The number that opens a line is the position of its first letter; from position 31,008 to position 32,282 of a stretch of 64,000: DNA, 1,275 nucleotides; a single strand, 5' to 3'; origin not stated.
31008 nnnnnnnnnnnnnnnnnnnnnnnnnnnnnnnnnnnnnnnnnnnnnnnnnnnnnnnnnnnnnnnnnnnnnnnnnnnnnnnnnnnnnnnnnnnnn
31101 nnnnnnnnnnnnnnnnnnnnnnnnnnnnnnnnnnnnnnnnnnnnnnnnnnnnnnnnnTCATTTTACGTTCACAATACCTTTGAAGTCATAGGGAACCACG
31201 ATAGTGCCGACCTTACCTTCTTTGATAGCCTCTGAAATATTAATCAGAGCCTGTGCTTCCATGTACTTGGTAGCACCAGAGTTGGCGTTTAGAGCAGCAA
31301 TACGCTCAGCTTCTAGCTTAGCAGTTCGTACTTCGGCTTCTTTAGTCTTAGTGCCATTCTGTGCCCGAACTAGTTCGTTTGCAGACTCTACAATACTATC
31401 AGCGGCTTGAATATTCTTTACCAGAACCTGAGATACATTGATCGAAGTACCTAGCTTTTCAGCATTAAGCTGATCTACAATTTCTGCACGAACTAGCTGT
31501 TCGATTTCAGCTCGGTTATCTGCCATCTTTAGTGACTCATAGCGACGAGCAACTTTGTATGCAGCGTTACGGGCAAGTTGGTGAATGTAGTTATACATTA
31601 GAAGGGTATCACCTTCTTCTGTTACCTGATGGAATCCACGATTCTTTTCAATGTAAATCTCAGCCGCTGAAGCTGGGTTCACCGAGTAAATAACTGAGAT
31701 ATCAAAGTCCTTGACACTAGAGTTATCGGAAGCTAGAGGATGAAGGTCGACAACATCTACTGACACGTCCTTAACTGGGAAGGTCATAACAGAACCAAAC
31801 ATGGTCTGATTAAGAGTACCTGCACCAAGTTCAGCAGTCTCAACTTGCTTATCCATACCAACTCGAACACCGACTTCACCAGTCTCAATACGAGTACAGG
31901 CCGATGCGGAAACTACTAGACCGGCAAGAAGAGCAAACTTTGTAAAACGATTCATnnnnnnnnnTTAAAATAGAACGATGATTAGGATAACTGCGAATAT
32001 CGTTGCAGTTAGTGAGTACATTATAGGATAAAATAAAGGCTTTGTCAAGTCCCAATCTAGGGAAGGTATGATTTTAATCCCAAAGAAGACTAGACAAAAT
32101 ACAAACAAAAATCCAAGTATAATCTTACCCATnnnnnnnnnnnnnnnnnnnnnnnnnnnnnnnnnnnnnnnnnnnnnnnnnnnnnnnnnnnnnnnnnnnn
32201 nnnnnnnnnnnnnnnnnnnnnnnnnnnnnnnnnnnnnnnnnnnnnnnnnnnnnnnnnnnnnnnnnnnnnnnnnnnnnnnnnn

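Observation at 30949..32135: SPFH (band-7) lipoprotein with small membrane partners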

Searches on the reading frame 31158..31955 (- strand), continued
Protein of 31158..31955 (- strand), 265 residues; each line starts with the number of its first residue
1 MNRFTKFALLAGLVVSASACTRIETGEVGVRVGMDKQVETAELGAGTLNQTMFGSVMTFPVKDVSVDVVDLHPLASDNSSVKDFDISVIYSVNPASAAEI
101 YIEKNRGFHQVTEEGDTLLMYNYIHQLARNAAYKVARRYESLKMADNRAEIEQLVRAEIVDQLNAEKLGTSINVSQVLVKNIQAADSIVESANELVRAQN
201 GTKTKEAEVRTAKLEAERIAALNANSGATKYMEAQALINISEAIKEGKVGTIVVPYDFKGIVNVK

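Call 62: find_related_loci(query=A2, collection=genome_contigs, flank=4000)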
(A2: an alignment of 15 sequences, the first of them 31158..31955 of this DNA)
Query A2 (265 aa) in genome_contigs; peptide patterns used: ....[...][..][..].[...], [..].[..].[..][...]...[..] (x = any residue, [..] = any of these).
143 stretches matched a pattern; 100 encode a relative of the query (tblastn E <= 1e-3); the best 80 are kept; 80 distinct loci.
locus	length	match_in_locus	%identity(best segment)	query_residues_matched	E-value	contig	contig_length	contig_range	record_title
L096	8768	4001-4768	61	9-265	9e-100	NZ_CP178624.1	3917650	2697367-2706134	Bdellovibrio sp. HCB185ZH chromosome, complete genome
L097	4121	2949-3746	59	1-265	3e-100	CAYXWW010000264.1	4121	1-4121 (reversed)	MAG TPA_asm: uncultured Rhodoferax sp. isolate SRP219642_co6_14 genome assembly, contig: NODE_22900_length_4121_cov_5.65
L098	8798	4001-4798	60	2-265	6e-99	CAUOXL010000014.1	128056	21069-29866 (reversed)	MAG: uncultured Rhodoferax sp. isolate m05-metabat.3 genome assembly, contig: m05-c32, whole genome shotgun sequence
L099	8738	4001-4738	63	19-265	1e-98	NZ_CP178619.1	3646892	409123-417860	Bdellovibrio sp. HCB288 chromosome, complete genome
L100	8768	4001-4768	61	9-265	1e-98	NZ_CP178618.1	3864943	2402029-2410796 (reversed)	Bdellovibrio sp. HCB209 chromosome, complete genome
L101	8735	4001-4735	63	20-265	3e-98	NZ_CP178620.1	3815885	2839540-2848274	Bdellovibrio sp. HCB290 chromosome, complete genome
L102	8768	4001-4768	61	9-264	2e-98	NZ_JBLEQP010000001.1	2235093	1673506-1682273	Bdellovibrio sp. HCB2-146 1, whole genome shotgun sequence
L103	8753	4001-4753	62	16-265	7e-98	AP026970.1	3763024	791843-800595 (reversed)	Comamonadaceae bacterium OS-4 DNA, complete genome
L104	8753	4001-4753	62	16-265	1e-97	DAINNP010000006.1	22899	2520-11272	MAG TPA_asm: Rhodoferax sp. isolate CTOTU5932 NODE_203_length_22899_cov_21.626510, whole genome shotgun sequence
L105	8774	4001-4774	58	6-264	1e-97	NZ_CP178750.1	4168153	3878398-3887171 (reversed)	Bdellovibrio sp. HCB-110 chromosome, complete genome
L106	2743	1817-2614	57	1-265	4e-100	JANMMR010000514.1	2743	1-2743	MAG: Rhodoferax sp. isolate OTE_58_metabat_482 OTE_58_k141_4104857, whole genome shotgun sequence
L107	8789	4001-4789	58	1-264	3e-97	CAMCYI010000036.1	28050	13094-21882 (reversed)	MAG: Bacteriovorax stolpii isolate MiE-16apr19-379 genome assembly, contig: MiE-16apr19-C2876, whole genome shotgun sequ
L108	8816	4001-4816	58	1-265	3e-97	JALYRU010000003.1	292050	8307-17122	MAG: Pseudomonadota bacterium isolate MDV bin97 SD1455_NODE_3_length_292050_cov_16.796970, whole genome shotgun sequence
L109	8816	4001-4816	58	5-265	8e-97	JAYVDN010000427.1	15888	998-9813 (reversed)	MAG: Polaromonas sp. isolate GL34_DN_concoct_23_sub GL34_DN_concoct_23_sub_426, whole genome shotgun sequence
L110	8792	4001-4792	59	2-265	9e-97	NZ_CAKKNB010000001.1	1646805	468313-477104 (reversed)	Aquabacterium sp. CECT 9606 isolate UB60; 180319 A20MB 6, whole genome shotgun sequence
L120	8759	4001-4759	59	7-265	6e-96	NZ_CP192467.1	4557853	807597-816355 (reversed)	Polaromonas aquatica strain 36b22 chromosome, complete genome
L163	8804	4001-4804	49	1-265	1e-87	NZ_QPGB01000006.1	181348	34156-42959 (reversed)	Parvibium lacunae strain KMB9 SC0006, whole genome shotgun sequence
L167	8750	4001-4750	52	8-263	5e-87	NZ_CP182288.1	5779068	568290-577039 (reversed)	Roseateles sp. So40a chromosome, complete genome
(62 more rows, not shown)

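Call 66: search_protein_families(library=pfam, proteins=[L103:4766-5659:+, L103:6097-7914:+, L096:804-3005:+, L096:3450-3878:+, L096:4781-5230:+, L120:2586-3734:-, L120:5062-6162:+, L163:1914-3737:+, L163:4819-5265:+, L167:2887-3534:+], max_evalue=0.001)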
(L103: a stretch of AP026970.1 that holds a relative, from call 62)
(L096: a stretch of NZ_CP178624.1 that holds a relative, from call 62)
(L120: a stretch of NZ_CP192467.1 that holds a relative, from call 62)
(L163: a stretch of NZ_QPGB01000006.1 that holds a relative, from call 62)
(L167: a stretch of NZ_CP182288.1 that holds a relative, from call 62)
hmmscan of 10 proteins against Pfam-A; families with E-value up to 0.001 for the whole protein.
L103:4766-5659:+ (297 aa): 1 family
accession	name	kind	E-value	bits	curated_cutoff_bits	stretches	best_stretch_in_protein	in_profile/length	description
PF06189.17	5-nucleotidase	-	1.1e-124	415.6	28.2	1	3-297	3-301/302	5'-nucleotidase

L103:6097-7914:+ (605 aa): 4 families
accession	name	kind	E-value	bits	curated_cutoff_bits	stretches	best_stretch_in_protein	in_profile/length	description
PF06472.20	ABC_membrane_2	-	3.2e-56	191.1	24.4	1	26-313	3-269/269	ABC transporter transmembrane region 2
PF05992.17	SbmA_BacA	-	7.7e-42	144.3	24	1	35-362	7-313/315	SbmA/BacA-like family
PF00005.33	ABC_tran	-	1.6e-19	71.3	25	1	402-534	2-137/137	ABC transporter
PF13191.12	AAA_16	-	0.00013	23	32.6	1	412-539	25-147/167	AAA ATPase domain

L096:804-3005:+ (733 aa): 1 family
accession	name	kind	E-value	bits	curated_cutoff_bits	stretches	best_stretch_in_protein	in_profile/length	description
PF00141.28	peroxidase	-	3.2e-75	253.4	27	2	87-393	12-236/237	Peroxidase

L096:3450-3878:+ (142 aa): 0 families

L096:4781-5230:+ (149 aa): 0 families

L120:2586-3734:- (382 aa): 3 families
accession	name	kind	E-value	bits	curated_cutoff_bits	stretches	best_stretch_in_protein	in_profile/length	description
PF01070.24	FMN_dh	-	1.5e-136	455.5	24.9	1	14-376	1-347/350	FMN-dependent dehydrogenase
PF03060.21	NMO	-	6.5e-08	32.8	28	1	244-344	132-235/331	Nitronate monooxygenase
PF01645.23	Glu_synthase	-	4.6e-06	26.5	20.4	1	299-339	272-312/369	Conserved region in glutamate synthase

L120:5062-6162:+ (366 aa): 0 families

L163:1914-3737:+ (607 aa): 3 families
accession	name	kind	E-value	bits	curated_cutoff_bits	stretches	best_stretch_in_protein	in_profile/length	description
PF00152.25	tRNA-synt_2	-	1.1e-124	416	25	1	125-571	2-308/308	tRNA synthetases class II (D, K and N)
PF02938.19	GAD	-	1.1e-26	93.4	23.4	1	316-413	2-94/95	GAD domain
PF01336.31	tRNA_anti-codon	-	5.4e-18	65.1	27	1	24-108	1-75/75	OB-fold nucleic acid binding domain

L163:4819-5265:+ (148 aa): 1 family
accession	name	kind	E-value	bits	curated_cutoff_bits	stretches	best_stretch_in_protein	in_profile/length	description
PF00293.34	NUDIX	-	2.2e-18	67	21.1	1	8-141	5-133/134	NUDIX domain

L167:2887-3534:+ (215 aa): 0 families
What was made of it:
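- Closest known: Chromosomal SPFH lipoproteins of freshwater Burkholderiales. Different: They are cellular, single-copy and sit in variable housekeeping contexts (call 66).
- Tried and rejected: Prophage origin of the chromosomal homologs: rejected on housekeeping neighbours (call 66).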

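Call 92: fold_search(model_id=the predicted structure, library=viral)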
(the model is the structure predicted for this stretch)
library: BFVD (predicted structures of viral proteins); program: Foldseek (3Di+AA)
matches with E <= 10: 248; with E <= 0.001: 28
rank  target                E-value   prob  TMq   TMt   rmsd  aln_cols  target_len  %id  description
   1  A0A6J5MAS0            3.2e-40  1.00  0.81  0.81   4.4       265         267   71  Band 7 domain containing protein [uncultured Caudovirales phage]
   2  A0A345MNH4            1.0e-13  1.00  0.64  0.54  10.1       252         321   17  (no name in the UniProt tables at hand)
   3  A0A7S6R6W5            1.5e-13  1.00  0.58  0.55  16.7       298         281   20  SPFH-domain membrane protein [Rhizobium phage Pasto]
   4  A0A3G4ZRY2            1.0e-12  1.00  0.57  0.54  15.0       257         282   15  Band 7 domain-containing protein [Terrestrivirus sp.]
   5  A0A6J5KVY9            1.0e-12  1.00  0.63  0.60  14.5       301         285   16  Band 7 domain containing protein [uncultured Caudovirales phage]
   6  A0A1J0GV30            1.1e-12  1.00  0.60  0.52   8.9       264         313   14  SPFH protein domain [Vibrio phage vB_VspP_pVa5]
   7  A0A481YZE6            7.0e-12  1.00  0.57  0.52  10.3       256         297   18  Band 7 domain-containing protein [Marseillevirus LCMAC202]
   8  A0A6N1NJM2            1.0e-11  1.00  0.52  0.53   6.6       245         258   18  Band 7 domain-containing protein [Tupanvirus soda lake]
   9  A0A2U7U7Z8            1.4e-11  1.00  0.58  0.47   8.8       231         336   17  SPFH domain containing protein [Pandoravirus quercus]
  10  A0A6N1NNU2            2.1e-11  1.00  0.66  0.57  10.0       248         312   16  Band 7 domain-containing protein [Tupanvirus deep ocean]
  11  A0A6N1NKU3            2.3e-11  1.00  0.59  0.51  10.7       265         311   19  Band 7 domain-containing protein [Tupanvirus deep ocean]
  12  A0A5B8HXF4            4.6e-11  1.00  0.54  0.46   9.6       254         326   14  Band 7 domain-containing protein [Mimiviridae sp. ChoanoV1]
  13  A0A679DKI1            7.3e-11  1.00  0.51  0.32  16.1       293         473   16  (no name in the UniProt tables at hand)
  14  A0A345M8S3            7.7e-11  1.00  0.62  0.58   6.3       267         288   16  Band-7-like membrane protein [Streptomyces phage StarPlatinum]
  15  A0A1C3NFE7            1.9e-09  1.00  0.54  0.42  11.4       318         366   12  (no name in the UniProt tables at hand)
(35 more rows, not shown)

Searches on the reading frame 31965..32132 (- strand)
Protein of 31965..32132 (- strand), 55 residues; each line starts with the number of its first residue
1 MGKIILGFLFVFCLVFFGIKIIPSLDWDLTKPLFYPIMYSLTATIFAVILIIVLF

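Call 3: search_protein_families(library=pfam, proteins=[window:31965-32132:-], max_evalue=1)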
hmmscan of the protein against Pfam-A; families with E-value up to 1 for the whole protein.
window:31965-32132:- (55 aa): 0 families

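Call 4: search_protein_families(library=phrogs, proteins=[window:31965-32132:-], max_evalue=0.01)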
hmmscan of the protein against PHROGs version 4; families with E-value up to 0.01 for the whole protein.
window:31965-32132:- (55 aa): 0 families

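Call 14: search_protein_families(library=ncbifam, proteins=[window:31965-32132:-], max_evalue=1)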
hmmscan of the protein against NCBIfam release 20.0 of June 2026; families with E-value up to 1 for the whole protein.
window:31965-32132:- (55 aa): 1 family
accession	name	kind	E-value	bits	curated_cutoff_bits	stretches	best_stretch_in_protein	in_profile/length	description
NF033218.1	anchor_AmaP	equivalog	0.1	12.4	55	1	3-53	6-57/166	alkaline shock response membrane anchor protein AmaP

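Call 15: search_protein_families(library=padloc, proteins=[window:31965-32132:-], max_evalue=1)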
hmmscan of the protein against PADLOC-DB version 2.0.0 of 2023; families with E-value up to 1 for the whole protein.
window:31965-32132:- (55 aa): 0 families

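Call 82: find_homologous_proteins(query=A3, max_evalue=0.001)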
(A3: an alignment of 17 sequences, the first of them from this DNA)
Query A3 (17 sequences) (55 aa, profile of the alignment): 159 proteins with E <= 0.001 among 785 candidates; the best 120 are listed.
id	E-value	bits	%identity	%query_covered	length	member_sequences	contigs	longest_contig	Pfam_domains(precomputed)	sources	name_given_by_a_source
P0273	7.7e-21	92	43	73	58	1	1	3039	-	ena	-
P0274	1.3e-20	91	-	-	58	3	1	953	-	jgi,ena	-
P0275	1.5e-20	91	37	100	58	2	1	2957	-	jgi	jgi:hypothetical protein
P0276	3.4e-20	90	-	-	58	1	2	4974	-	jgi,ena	jgi:hypothetical protein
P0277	3.9e-20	90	-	-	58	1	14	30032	-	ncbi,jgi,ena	jgi:hypothetical protein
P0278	4.6e-20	90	41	100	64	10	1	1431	-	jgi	jgi:hypothetical protein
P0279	4.7e-20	90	33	93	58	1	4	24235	-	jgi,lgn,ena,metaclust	metaclust:\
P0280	5.4e-20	89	34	100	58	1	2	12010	-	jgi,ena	jgi:hypothetical protein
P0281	6.1e-20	89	34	100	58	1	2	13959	-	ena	-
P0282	6.2e-20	89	-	-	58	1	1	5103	-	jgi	jgi:branched-subunit amino acid transport protein AzlD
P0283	1.2e-19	88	33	76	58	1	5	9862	-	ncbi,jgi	jgi:hypothetical protein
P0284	1.2e-19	88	44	100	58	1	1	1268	-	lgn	-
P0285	1.4e-19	88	31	93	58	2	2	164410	-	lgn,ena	-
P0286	1.6e-19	88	-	-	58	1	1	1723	-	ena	-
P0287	1.7e-19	88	31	93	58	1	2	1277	-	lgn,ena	-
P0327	2.1e-17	81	-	-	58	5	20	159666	-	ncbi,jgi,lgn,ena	jgi:hypothetical protein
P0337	9.8e-17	79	-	-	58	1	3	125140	-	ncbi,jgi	jgi:hypothetical protein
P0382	3.4e-15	74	-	-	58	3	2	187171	-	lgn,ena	-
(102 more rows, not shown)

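Call 83: find_encoding_contigs(protein=P0382, flank=1500, max_places=2)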
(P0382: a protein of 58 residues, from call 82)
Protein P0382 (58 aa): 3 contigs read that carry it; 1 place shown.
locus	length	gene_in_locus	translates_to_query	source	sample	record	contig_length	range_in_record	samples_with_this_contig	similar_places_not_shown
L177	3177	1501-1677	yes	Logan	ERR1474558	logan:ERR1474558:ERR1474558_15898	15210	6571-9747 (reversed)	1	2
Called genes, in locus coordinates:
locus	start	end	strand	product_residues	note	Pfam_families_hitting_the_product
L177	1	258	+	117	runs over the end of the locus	-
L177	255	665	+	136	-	PF01467:CTP_transf_like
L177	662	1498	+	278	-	PF05686:Glyco_transf_90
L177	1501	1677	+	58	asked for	-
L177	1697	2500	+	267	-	PF01145:Band_7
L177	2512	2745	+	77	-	-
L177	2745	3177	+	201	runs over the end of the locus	PF00596:Aldolase_II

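Call 84: find_encoding_contigs(protein=P0327, flank=1500, max_places=2)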
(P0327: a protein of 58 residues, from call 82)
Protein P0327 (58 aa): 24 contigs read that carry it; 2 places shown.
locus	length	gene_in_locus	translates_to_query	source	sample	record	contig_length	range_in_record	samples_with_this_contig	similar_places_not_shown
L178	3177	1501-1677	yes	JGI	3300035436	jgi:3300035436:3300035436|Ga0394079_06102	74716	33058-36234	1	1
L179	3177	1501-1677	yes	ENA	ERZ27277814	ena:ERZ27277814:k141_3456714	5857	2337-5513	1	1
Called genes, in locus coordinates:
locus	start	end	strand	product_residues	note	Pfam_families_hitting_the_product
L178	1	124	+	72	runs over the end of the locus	-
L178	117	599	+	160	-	PF13671:AAA_33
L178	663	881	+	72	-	-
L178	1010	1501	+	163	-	-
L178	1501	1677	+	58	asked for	-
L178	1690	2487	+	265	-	PF01145:Band_7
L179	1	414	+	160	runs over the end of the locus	PF13671:AAA_33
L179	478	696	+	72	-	-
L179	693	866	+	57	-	-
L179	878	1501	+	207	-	-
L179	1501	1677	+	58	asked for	-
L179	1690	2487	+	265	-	PF01145:Band_7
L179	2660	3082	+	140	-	-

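Call 85: find_encoding_contigs(protein=P0337, flank=1500, max_places=2)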
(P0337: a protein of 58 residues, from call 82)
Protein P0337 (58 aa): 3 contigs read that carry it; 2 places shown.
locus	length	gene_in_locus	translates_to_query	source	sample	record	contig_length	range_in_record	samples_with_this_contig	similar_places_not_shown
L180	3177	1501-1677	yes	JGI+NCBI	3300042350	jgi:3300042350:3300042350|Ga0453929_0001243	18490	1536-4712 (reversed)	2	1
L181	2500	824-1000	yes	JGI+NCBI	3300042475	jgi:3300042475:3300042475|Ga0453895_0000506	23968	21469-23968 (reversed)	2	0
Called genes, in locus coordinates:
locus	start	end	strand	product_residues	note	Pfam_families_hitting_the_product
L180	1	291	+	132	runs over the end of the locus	PF01818:Translat_reg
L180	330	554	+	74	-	-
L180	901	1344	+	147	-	PF04308:RNaseH_like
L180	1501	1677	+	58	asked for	-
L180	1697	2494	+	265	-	PF01145:Band_7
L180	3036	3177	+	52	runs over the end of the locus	-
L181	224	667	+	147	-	PF04308:RNaseH_like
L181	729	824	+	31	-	-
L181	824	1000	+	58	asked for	-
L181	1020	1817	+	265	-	PF01145:Band_7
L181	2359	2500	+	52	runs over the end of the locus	-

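Call 86: find_encoding_contigs(protein=P0285, flank=1500, max_places=2)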
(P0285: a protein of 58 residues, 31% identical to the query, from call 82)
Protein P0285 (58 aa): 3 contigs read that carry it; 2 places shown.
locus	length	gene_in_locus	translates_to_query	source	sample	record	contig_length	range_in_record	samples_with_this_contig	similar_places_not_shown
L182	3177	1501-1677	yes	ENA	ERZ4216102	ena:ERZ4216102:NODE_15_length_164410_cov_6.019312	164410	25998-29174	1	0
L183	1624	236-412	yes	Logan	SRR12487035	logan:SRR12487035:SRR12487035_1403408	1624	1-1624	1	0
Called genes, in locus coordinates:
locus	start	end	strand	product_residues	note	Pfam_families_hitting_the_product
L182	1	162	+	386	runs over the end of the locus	PF09511:RNA_lig_T4_1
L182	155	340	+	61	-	-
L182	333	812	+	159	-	PF13671:AAA_33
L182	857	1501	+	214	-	-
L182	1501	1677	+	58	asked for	-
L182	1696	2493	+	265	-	PF01145:Band_7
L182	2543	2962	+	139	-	-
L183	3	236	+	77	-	?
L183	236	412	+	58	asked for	-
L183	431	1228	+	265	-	PF01145:Band_7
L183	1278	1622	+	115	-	?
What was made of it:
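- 31965..32132 (-): Type-A mini-protein gene: 55 aa, helical hairpin (TM1 2-20, loop, TM2 34-54). Its ATG overlaps the stop of the preceding ORF (TAATG). Not called by standard gene callers. There are 159 homologs, and 7/7 sampled are followed by Band_7 (calls 82-86).
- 7/7 reverse look-ups with otherwise variable neighbours (calls 83-86). The pair stays together while all other neighbours change (calls 83-86).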

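Call 95: predict_structure(alignment_id=A4)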
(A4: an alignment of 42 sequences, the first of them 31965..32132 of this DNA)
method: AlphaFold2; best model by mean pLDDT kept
length: 55 residues; sequences in the alignment: 42
mean_pLDDT: 70.0   pTM: 0.37
mean pLDDT of the five models: 70.0, 69.2, 68.4, 67.8, 65.1
residues with pLDDT >= 90: 0; 70-90: 33; 50-70: 22; < 50: 0
segments of 3 or more residues with pLDDT < 50: none
pLDDT, mean of each block of 10 residues (from residue 1): 76 72 55 66 80 74
secondary structure, 60 per line:
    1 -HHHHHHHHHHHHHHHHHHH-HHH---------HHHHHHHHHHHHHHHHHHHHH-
elements in order: H2-20 H34-54
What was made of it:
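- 31965..32132 (-): AlphaFold hairpin (call 95).
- Checked: AlphaFold predicts the mini-protein as a helical hairpin, H2-20 and H34-54, pLDDT 70 (call 95).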
